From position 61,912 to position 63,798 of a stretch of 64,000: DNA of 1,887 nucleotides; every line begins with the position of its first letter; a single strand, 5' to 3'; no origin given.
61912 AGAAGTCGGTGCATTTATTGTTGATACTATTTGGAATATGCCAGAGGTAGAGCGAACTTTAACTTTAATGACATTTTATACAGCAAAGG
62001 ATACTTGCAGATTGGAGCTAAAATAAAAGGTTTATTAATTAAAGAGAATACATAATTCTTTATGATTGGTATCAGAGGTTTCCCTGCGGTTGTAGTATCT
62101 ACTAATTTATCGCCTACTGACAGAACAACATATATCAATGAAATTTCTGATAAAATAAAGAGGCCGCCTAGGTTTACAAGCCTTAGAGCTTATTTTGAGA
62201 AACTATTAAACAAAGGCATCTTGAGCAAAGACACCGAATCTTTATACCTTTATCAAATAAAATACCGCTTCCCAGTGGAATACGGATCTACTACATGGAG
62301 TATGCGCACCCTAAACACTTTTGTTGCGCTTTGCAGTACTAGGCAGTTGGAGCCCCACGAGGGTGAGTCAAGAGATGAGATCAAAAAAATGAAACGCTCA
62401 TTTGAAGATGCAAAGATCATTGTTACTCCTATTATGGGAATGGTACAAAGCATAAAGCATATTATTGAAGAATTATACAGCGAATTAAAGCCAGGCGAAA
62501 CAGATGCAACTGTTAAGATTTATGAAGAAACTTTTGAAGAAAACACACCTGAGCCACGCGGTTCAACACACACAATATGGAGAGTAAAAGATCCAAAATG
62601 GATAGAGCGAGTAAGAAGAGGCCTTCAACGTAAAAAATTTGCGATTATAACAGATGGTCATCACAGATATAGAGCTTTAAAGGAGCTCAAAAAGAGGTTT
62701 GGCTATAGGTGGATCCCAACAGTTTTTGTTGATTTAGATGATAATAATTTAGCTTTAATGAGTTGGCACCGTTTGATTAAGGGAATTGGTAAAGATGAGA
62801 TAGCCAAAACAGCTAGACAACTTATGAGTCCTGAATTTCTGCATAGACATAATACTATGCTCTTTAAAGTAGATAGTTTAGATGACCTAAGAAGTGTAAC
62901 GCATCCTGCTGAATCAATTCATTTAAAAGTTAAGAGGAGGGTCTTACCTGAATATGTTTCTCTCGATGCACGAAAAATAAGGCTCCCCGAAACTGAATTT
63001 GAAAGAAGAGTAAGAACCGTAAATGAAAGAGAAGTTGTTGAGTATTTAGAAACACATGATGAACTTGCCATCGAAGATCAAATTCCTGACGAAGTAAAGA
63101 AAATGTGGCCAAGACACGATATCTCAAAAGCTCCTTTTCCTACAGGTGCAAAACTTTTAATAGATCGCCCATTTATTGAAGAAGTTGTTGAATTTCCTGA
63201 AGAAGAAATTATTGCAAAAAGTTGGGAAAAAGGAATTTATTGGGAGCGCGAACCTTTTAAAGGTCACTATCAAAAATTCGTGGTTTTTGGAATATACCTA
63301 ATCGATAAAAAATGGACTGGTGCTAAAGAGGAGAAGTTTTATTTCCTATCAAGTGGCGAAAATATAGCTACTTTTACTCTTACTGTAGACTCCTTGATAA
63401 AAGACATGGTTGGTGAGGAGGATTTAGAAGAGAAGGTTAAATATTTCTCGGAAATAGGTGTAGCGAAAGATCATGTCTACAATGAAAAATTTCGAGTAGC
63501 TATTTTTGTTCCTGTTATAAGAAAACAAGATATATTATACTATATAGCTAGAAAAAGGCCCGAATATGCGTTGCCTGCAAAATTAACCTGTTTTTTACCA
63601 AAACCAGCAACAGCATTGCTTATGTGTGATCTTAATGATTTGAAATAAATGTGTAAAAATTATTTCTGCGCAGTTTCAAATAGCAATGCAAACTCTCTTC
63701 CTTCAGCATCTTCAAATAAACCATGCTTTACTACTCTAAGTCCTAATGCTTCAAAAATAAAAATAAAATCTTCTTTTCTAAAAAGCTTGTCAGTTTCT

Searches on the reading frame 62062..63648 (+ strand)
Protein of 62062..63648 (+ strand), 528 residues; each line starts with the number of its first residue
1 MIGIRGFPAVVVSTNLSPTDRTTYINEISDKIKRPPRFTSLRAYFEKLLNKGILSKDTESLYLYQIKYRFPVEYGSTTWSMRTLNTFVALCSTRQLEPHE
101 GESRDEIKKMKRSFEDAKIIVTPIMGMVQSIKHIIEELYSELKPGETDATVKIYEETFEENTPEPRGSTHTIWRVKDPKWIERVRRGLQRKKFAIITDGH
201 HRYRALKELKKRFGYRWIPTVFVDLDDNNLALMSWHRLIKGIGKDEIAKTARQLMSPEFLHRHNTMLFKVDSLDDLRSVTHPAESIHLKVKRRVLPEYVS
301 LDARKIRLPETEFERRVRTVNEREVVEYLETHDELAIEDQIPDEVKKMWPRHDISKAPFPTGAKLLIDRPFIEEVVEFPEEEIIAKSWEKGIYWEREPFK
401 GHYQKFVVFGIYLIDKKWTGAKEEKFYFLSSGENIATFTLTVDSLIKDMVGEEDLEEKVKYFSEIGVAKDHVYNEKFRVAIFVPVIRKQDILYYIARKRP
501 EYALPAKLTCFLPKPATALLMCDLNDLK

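Call 42: search_protein_families(library=pfam, proteins=[window:62062-63648:+])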
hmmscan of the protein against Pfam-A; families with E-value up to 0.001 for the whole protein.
window:62062-63648:+ (528 aa): 1 family
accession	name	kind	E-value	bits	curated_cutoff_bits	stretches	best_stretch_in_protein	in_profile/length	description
PF06245.16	DUF1015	-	3.7e-21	75.8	25.8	1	34-253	60-280/325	Protein of unknown function (DUF1015)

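Call 43: find_encoding_contigs(protein=window:62062-63648:+, flank=10000, max_places=1)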
Protein window:62062-63648:+ (528 aa): 3 contigs read that carry it; 1 place shown.
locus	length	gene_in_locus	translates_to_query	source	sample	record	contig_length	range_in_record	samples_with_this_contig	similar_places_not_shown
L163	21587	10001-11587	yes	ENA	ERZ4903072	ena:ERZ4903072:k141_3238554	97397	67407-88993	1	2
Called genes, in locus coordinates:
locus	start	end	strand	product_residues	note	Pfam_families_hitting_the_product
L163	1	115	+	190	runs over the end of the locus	-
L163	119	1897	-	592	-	PF03485:Arg_tRNA_synt_N, PF00750:tRNA-synt_1d, PF05746:DALR_1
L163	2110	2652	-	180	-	-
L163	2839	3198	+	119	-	PF00355:Rieske, PF13806:Rieske_2, PF22543:Rieske_4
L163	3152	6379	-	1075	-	PF25596:CPSase_L_D1, PF02786:CPSase_L_D2, PF07478:Dala_Dala_lig_C, PF02787:CPSase_L_D3, PF25596:CPSase_L_D1, PF02222:ATP-grasp, PF02786:CPSase_L_D2, PF07478:Dala_Dala_lig_C, +5 more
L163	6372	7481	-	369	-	PF00988:CPSase_sm_chain, PF00117:GATase, PF07722:Peptidase_C26 (weak)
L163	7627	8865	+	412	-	PF00483:NTP_transferase, PF12804:NTP_transf_3, PF24894:Hexapep_GlmU (faint), PF25084:LbH_EIF2B, PF14602:Hexapep_2 (faint), PF25087:GMPPB_C, PF00132:Hexapep, PF25084:LbH_EIF2B (weak)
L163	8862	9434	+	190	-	PF02223:Thymidylate_kin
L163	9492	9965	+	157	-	PF13404:HTH_AsnC-type, PF13412:HTH_24, PF01037:AsnC_trans_reg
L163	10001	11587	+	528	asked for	PF06245:DUF1015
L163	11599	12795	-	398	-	PF13847:Methyltransf_31, PF13649:Methyltransf_25 (weak)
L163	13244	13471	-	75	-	PF01037:AsnC_trans_reg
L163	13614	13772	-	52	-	PF03911:Sec61_beta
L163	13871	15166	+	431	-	PF02812:ELFV_dehydrog_N, PF00208:ELFV_dehydrog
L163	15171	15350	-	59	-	-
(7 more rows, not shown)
